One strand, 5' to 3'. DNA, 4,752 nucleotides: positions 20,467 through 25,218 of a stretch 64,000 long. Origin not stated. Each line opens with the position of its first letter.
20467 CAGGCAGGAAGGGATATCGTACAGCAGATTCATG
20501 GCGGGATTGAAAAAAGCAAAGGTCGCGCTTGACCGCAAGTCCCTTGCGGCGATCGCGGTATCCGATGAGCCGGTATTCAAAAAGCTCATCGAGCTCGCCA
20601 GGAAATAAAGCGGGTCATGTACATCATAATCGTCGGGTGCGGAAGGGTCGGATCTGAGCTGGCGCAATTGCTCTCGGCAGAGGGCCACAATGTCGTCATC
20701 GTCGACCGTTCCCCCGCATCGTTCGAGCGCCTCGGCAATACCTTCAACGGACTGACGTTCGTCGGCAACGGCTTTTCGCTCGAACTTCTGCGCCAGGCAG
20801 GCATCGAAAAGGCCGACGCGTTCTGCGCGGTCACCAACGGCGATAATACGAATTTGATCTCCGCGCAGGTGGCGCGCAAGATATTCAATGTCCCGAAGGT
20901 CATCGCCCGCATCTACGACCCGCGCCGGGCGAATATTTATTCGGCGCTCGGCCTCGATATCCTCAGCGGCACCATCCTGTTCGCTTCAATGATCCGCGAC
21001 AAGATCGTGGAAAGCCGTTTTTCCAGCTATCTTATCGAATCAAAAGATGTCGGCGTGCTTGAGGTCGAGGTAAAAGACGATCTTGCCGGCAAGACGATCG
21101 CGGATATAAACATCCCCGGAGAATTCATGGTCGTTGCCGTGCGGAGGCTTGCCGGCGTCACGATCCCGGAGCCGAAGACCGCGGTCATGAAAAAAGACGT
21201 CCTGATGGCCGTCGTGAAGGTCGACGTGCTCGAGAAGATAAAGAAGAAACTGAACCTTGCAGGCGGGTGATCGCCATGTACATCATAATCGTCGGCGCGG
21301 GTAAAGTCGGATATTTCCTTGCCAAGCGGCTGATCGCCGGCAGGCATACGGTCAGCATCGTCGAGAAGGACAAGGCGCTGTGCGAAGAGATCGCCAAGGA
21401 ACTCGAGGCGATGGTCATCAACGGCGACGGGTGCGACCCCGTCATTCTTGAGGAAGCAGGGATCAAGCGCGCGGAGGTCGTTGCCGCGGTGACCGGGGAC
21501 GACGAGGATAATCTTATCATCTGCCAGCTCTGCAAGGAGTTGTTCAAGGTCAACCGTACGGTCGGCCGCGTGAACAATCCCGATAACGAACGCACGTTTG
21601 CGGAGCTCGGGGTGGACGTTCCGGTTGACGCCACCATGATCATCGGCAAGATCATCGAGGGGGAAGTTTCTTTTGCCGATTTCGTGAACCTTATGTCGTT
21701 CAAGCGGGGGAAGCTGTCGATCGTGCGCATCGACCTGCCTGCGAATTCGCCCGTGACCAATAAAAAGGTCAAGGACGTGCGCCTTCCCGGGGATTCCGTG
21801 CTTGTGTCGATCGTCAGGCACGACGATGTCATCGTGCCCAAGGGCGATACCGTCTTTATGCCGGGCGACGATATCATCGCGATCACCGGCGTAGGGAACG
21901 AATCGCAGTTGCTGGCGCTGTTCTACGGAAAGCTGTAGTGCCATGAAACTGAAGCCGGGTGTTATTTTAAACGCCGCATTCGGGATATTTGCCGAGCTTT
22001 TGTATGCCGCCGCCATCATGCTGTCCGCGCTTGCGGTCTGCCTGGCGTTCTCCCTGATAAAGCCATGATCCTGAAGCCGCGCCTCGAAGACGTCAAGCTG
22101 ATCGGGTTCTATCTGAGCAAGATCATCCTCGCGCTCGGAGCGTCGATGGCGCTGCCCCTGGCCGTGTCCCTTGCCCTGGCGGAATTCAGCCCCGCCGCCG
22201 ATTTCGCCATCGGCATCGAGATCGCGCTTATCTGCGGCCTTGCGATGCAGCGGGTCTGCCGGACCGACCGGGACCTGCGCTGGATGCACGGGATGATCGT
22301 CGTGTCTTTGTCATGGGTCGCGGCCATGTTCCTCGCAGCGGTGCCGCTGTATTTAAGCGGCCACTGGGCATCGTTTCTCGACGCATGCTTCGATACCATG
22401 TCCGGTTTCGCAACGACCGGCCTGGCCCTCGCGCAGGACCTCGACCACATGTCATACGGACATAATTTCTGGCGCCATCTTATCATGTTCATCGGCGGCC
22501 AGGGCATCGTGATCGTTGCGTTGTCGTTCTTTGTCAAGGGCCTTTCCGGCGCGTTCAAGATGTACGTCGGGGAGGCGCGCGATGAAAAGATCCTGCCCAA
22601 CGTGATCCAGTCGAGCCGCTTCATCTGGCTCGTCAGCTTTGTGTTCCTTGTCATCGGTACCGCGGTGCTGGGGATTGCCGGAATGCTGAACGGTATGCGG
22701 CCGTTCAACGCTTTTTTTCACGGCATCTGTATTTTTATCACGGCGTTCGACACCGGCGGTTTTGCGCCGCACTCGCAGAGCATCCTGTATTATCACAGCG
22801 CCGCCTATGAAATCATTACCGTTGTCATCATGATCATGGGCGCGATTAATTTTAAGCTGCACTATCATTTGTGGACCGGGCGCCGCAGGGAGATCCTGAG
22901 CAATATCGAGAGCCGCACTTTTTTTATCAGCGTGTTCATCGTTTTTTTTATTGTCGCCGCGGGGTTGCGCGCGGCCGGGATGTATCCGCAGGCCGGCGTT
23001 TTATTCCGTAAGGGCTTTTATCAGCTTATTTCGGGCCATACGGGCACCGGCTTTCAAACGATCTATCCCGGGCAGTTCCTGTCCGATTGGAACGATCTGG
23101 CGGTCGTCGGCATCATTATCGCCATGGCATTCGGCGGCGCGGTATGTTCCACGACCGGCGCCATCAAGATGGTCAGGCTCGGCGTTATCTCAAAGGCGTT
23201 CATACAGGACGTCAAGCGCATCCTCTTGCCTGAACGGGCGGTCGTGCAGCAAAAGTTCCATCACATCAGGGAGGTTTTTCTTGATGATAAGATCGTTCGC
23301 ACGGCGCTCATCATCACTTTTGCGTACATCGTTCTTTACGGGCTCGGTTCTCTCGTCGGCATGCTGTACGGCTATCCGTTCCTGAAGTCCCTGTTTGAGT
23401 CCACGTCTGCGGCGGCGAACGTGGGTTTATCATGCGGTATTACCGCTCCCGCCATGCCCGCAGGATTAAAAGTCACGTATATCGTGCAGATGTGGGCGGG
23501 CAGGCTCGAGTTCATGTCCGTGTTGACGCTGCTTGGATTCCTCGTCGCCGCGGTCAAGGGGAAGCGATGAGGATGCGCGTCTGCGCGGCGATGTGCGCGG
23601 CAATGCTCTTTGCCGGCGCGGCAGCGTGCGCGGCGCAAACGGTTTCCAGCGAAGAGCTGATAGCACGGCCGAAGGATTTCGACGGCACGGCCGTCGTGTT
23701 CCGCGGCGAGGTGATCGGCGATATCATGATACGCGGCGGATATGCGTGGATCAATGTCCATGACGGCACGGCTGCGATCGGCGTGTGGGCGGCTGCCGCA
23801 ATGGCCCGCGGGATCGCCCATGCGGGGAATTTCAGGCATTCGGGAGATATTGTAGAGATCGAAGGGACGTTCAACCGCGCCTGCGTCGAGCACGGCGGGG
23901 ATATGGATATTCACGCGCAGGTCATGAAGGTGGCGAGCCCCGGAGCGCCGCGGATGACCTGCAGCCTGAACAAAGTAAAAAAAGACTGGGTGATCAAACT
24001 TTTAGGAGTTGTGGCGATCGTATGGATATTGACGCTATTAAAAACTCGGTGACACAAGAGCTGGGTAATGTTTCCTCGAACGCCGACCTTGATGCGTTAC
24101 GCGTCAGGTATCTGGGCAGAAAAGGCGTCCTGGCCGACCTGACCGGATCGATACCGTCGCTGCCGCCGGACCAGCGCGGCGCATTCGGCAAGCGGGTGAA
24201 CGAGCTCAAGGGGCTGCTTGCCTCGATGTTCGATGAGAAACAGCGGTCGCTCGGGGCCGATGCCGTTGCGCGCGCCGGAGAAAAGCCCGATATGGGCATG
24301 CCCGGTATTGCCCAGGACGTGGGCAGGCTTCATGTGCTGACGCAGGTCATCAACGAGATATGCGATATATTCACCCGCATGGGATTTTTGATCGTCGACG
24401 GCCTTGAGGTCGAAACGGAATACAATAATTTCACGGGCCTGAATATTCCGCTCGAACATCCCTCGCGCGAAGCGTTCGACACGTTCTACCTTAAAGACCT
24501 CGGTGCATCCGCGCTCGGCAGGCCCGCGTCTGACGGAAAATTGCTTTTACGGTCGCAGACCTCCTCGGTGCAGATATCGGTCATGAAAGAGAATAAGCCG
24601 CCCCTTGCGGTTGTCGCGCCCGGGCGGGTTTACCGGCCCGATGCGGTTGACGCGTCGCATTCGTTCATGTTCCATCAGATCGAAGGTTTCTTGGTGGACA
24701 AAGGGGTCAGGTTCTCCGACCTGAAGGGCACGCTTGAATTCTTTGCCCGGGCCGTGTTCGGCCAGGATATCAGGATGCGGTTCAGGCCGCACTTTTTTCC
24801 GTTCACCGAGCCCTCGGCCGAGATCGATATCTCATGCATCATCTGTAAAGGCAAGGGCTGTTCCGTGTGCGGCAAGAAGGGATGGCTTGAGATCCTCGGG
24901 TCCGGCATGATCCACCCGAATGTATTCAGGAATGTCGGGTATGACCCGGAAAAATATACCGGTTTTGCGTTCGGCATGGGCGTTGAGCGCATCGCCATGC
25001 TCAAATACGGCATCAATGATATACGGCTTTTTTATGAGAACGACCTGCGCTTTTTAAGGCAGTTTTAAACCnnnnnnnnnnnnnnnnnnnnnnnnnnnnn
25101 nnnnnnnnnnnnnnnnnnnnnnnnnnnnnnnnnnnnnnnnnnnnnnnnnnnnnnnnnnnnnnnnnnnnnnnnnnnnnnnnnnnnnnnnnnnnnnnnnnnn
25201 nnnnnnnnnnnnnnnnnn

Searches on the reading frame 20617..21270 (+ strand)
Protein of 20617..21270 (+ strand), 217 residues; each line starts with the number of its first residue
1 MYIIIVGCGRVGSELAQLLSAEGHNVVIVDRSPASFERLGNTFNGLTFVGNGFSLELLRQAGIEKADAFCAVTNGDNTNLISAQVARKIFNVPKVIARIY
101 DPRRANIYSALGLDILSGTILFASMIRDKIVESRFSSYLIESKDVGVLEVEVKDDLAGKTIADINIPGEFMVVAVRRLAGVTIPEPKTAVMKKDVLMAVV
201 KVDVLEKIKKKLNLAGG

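Call 10: search_protein_families(library=pfam, proteins=[window:20617-21270:+], max_evalue=0.00001)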
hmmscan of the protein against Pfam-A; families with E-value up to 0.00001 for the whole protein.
window:20617-21270:+ (217 aa): 2 families
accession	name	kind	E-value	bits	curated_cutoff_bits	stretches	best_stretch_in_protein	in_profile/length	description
PF02254.24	TrkA_N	-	1.1e-28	100.3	23.8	1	3-115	1-112/116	TrkA-N domain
PF02080.26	TrkA_C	-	9.4e-09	35.5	27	1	148-212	2-70/71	TrkA-C domain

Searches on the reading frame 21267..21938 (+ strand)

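Call 10: search_protein_families(library=pfam, proteins=[window:21267-21938:+], max_evalue=0.00001)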
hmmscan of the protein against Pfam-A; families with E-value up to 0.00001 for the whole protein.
window:21267-21938:+ (223 aa): 2 families
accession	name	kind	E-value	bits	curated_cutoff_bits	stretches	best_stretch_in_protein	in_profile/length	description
PF02254.24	TrkA_N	-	6.6e-31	107.5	23.8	1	6-118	1-112/116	TrkA-N domain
PF02080.26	TrkA_C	-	7.9e-13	48.5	27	1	152-219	1-70/71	TrkA-C domain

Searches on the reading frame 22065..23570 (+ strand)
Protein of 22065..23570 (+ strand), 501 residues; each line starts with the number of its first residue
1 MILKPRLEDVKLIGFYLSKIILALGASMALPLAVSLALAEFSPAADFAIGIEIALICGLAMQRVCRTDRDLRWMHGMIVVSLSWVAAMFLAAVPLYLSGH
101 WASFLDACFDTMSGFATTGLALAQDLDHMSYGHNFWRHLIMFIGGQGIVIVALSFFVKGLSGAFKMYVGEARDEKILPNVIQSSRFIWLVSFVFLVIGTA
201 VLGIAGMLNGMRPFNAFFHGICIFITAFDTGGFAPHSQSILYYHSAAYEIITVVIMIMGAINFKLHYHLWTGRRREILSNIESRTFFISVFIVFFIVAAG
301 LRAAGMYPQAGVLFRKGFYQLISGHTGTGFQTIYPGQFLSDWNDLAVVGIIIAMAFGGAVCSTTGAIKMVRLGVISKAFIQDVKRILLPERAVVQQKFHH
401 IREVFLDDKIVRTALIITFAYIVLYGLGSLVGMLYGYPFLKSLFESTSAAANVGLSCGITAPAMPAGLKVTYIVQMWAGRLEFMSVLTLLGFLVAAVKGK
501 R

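Call 10: search_protein_families(library=pfam, proteins=[window:22065-23570:+], max_evalue=0.00001)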
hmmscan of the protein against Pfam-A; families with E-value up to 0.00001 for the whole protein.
window:22065-23570:+ (501 aa): 1 family
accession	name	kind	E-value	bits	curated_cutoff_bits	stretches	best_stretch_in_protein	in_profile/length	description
PF02386.22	TrkH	-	1.8e-44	152.5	27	1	66-489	24-489/502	Cation transport protein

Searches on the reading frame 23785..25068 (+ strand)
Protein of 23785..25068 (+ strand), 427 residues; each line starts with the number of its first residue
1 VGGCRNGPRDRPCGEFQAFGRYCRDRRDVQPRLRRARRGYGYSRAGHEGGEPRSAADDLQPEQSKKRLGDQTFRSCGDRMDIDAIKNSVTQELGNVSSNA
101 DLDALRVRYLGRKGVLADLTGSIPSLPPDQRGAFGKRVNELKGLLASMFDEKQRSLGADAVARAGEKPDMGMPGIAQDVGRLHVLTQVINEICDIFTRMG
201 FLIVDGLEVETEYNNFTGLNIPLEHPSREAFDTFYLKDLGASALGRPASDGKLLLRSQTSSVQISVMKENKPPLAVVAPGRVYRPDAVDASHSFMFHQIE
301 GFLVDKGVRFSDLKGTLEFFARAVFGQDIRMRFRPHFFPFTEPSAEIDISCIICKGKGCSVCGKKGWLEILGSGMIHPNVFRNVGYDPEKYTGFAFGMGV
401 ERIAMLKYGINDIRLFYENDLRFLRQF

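Call 10: search_protein_families(library=pfam, proteins=[window:23785-25068:+], max_evalue=0.00001)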
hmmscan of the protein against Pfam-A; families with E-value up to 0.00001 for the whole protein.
window:23785-25068:+ (427 aa): 2 families
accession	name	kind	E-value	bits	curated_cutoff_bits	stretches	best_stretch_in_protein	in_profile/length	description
PF01409.25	tRNA-synt_2d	-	1.9e-95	319.4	19.8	1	169-427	3-246/246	tRNA synthetases class II core domain (F)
PF02912.23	Phe_tRNA-synt_N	-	6.6e-17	61.7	22.3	1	98-162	2-66/69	Aminoacyl tRNA synthetase class II, N-terminal domain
